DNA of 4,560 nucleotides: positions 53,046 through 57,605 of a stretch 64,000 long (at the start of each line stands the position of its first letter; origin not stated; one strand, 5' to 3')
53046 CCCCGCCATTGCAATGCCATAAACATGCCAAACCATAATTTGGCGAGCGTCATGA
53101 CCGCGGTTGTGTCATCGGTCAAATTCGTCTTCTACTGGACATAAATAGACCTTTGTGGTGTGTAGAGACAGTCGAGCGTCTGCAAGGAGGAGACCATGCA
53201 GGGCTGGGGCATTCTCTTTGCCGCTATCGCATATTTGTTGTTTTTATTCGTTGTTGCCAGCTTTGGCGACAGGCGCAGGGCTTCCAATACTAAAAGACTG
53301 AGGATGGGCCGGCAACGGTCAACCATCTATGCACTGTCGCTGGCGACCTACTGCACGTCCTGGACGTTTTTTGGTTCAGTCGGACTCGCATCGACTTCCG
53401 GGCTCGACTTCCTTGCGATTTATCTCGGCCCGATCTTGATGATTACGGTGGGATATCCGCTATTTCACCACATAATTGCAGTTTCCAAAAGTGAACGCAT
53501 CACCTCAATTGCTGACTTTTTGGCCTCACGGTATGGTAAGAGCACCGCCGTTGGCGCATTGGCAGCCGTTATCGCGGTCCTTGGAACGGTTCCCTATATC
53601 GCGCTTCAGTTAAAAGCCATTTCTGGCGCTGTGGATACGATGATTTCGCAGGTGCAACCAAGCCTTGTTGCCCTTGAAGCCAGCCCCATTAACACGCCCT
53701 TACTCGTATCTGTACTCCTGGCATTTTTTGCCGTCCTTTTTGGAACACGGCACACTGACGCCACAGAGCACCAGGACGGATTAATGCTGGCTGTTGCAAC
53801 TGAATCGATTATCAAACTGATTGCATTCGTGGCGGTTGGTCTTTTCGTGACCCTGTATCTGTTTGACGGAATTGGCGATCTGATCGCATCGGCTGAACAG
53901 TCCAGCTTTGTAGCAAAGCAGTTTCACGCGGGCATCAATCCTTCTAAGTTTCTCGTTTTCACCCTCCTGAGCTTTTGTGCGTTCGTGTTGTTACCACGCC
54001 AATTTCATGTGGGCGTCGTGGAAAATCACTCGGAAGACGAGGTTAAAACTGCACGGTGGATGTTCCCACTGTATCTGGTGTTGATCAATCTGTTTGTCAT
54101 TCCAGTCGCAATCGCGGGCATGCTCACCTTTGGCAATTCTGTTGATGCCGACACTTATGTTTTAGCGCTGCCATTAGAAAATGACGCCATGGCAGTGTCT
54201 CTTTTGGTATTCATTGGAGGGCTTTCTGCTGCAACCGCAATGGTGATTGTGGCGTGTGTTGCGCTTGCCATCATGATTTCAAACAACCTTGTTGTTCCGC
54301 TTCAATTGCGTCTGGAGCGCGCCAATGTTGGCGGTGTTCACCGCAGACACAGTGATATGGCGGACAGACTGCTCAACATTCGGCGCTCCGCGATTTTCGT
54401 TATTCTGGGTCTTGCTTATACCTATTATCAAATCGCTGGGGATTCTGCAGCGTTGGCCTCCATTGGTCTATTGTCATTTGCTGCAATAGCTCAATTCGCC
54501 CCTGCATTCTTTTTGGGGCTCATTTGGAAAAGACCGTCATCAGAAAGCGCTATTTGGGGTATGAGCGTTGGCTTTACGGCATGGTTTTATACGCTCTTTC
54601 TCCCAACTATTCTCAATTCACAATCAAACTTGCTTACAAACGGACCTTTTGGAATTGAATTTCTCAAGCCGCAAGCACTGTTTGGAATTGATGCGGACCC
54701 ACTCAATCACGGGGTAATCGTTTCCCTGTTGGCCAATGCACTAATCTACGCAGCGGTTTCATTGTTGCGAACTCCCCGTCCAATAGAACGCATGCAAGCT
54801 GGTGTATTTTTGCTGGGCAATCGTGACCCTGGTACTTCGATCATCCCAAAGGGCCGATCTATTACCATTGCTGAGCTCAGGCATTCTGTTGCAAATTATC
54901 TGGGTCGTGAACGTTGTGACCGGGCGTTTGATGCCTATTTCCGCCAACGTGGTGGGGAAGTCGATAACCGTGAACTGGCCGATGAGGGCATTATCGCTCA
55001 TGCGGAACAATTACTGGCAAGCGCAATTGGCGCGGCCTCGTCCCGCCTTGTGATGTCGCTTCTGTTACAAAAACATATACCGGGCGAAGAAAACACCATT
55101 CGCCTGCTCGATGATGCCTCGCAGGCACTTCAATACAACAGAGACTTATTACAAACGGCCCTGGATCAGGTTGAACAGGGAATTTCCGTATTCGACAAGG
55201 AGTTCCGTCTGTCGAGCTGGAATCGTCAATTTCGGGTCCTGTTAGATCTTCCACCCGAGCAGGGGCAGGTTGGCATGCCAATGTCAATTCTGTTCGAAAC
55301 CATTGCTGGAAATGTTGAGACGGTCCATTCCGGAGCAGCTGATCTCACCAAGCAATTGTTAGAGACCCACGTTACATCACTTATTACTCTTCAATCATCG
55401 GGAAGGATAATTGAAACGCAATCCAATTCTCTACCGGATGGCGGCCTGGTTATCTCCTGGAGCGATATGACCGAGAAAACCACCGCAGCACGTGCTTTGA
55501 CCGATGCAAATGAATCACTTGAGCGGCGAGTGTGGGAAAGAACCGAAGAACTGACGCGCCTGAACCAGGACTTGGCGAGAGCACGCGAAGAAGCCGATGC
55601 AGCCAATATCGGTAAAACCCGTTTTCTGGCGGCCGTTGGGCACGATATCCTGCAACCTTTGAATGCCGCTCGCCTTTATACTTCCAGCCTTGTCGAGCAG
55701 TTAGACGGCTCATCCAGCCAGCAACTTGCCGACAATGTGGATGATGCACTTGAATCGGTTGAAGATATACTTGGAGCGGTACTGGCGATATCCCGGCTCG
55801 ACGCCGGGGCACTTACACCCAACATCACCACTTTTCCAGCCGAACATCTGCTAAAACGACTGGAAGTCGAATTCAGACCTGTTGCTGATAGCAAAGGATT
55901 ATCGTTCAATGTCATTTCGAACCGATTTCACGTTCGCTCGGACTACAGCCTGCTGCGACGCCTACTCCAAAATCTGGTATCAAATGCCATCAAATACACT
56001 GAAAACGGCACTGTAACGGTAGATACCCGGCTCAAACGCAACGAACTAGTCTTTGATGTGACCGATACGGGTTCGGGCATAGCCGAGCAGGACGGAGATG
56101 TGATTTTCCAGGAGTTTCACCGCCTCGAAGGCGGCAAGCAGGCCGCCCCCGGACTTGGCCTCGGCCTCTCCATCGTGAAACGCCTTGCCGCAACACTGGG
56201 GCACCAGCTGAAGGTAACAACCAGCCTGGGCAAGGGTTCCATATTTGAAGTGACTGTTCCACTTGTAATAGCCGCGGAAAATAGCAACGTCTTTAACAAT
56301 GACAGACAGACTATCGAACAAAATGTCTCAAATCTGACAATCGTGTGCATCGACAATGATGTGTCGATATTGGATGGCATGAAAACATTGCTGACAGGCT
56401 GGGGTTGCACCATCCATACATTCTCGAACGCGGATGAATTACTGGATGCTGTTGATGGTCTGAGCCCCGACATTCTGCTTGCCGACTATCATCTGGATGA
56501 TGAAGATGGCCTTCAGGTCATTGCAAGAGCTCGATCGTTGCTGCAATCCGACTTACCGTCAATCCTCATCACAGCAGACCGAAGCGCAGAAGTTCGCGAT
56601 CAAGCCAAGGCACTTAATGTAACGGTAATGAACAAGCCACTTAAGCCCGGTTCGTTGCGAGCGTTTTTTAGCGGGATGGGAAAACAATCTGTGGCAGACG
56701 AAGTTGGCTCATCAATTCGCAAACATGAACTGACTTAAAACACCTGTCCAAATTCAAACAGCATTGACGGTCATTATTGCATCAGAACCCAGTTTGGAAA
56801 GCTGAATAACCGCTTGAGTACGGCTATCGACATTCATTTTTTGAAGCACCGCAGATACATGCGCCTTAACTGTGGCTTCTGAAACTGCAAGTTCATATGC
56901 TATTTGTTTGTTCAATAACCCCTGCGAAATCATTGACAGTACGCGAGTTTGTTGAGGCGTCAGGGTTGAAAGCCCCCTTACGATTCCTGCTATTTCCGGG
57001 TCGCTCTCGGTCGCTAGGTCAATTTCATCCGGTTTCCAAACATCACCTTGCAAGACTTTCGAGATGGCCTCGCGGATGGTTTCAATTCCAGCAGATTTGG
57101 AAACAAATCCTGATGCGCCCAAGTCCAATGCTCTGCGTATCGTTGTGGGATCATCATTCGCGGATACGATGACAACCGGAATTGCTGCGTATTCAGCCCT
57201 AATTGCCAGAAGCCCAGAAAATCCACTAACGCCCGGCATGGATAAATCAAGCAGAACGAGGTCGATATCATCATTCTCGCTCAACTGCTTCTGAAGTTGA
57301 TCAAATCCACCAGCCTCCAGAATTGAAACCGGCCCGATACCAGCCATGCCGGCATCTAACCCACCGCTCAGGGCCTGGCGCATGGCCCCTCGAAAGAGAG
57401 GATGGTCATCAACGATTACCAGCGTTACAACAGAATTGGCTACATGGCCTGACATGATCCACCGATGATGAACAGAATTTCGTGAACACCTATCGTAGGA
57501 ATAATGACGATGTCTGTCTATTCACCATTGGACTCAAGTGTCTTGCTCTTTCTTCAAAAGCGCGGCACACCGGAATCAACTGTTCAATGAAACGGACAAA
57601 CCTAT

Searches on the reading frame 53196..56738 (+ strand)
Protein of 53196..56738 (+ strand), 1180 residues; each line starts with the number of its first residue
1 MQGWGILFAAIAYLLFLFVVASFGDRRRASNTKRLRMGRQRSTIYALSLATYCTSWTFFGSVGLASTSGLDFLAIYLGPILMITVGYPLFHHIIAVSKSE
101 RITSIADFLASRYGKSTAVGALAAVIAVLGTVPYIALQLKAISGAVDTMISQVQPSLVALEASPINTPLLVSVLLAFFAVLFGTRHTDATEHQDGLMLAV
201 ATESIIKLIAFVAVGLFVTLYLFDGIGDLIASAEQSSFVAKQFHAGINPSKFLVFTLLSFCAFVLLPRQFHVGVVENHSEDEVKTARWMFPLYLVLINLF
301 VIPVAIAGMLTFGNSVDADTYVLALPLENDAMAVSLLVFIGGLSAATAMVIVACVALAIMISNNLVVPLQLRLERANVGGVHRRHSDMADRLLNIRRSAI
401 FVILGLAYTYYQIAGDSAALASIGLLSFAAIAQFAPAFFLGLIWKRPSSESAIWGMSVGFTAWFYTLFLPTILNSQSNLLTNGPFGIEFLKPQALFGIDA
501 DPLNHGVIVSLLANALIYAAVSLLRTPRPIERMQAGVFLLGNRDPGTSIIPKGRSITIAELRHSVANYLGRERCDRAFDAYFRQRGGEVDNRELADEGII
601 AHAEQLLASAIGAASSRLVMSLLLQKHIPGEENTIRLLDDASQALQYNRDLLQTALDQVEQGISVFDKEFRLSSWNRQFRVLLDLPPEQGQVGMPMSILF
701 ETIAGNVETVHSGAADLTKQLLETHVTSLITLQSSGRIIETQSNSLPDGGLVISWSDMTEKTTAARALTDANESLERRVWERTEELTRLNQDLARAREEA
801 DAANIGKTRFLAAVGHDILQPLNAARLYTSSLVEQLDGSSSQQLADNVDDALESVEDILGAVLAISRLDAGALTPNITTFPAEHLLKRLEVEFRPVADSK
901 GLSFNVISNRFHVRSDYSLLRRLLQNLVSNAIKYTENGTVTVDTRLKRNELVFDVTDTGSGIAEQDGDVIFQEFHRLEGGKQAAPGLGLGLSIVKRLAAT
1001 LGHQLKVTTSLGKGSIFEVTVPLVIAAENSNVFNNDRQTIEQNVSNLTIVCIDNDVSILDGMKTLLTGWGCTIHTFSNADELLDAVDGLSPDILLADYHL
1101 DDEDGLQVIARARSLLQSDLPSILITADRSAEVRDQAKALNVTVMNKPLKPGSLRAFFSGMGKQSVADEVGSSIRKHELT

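Call 16: search_protein_families(library=pfam, proteins=[window:53196-56738:+], max_evalue=0.001)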
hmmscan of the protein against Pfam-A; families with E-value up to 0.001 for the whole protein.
window:53196-56738:+ (1180 aa): 4 families
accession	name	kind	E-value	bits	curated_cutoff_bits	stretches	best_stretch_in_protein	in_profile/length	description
PF02518.31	HATPase_c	-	5.5e-24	85.2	26.4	1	916-1023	2-109/111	Histidine kinase-, DNA gyrase B-, and HSP90-like ATPase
PF12860.13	PAS_7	-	2.4e-22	79.7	27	1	656-764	1-113/115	PAS fold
PF00072.30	Response_reg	-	2.3e-12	47.5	30.2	1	1049-1155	1-107/111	Response regulator receiver domain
PF00512.31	HisKA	-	1.7e-09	38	26.9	1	807-871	2-66/66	His Kinase A (phospho-acceptor) domain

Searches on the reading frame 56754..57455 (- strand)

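Call 69: search_protein_families(library=pfam, proteins=[window:56754-57455:-], max_evalue=0.001)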
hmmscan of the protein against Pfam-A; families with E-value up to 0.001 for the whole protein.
window:56754-57455:- (233 aa): 3 families
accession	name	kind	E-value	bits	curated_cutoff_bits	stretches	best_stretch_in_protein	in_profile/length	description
PF00072.30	Response_reg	-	1.5e-20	73.9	30.2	1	13-131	2-110/111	Response regulator receiver domain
PF00196.25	GerE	-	1.4e-19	69.9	23.5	1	164-217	2-55/57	Bacterial regulatory proteins, luxR family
PF08281.18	Sigma70_r4_2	-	9e-05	22.5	25.7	1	160-207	6-54/54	Sigma-70, region 4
